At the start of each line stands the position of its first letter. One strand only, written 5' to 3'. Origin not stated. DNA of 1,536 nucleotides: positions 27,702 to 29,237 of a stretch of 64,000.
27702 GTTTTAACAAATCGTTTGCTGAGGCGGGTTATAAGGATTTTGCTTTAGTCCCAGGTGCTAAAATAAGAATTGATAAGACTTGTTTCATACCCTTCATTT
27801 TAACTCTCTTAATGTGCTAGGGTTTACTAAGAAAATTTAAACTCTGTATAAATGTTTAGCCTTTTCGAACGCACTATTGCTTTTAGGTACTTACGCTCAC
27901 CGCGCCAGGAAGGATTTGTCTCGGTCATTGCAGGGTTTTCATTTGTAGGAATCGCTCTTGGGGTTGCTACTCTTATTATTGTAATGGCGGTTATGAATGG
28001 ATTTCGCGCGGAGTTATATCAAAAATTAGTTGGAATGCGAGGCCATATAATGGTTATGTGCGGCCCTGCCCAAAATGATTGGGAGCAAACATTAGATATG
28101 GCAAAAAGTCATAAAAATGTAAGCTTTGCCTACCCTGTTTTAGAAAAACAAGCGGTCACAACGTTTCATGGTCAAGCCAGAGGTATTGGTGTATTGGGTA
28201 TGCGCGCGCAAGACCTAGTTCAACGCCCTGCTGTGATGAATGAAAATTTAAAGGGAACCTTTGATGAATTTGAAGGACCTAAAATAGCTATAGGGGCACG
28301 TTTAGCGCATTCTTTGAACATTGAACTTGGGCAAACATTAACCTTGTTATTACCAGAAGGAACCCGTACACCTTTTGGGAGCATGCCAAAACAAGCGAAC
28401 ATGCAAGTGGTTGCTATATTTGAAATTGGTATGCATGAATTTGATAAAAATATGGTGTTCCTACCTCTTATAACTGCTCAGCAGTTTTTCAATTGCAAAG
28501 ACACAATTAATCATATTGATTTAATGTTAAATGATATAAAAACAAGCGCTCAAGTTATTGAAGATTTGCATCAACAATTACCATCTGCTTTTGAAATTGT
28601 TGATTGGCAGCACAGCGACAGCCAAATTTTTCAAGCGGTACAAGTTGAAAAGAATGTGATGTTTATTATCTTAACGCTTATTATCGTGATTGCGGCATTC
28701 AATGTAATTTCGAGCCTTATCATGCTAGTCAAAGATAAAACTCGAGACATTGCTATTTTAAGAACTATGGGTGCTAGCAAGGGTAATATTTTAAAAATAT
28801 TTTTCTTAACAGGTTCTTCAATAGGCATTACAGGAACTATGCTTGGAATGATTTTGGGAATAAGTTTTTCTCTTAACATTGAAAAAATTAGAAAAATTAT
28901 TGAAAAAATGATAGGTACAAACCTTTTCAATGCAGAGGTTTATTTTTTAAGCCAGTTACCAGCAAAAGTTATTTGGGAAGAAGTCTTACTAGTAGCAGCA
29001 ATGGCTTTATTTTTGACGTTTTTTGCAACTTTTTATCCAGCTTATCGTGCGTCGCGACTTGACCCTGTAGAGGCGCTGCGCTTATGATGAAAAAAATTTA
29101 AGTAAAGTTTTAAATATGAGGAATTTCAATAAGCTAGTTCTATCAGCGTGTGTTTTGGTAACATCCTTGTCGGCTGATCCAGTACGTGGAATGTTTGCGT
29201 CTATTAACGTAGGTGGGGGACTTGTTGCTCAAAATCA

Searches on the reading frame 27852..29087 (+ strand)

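Call 49: search_protein_families(library=pfam, proteins=[window:27852-29087:+], max_evalue=0.00001)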
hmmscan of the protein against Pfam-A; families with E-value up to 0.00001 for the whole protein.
window:27852-29087:+ (411 aa): 2 families
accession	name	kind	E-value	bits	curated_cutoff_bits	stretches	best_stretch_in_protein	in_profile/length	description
PF02687.27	FtsX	-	1.9e-15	57.4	25.5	1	272-405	2-120/120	FtsX-like permease C-terminal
PF12704.14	MacB_PCD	-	3.5e-14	54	27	1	31-241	5-206/207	MacB-like periplasmic core domain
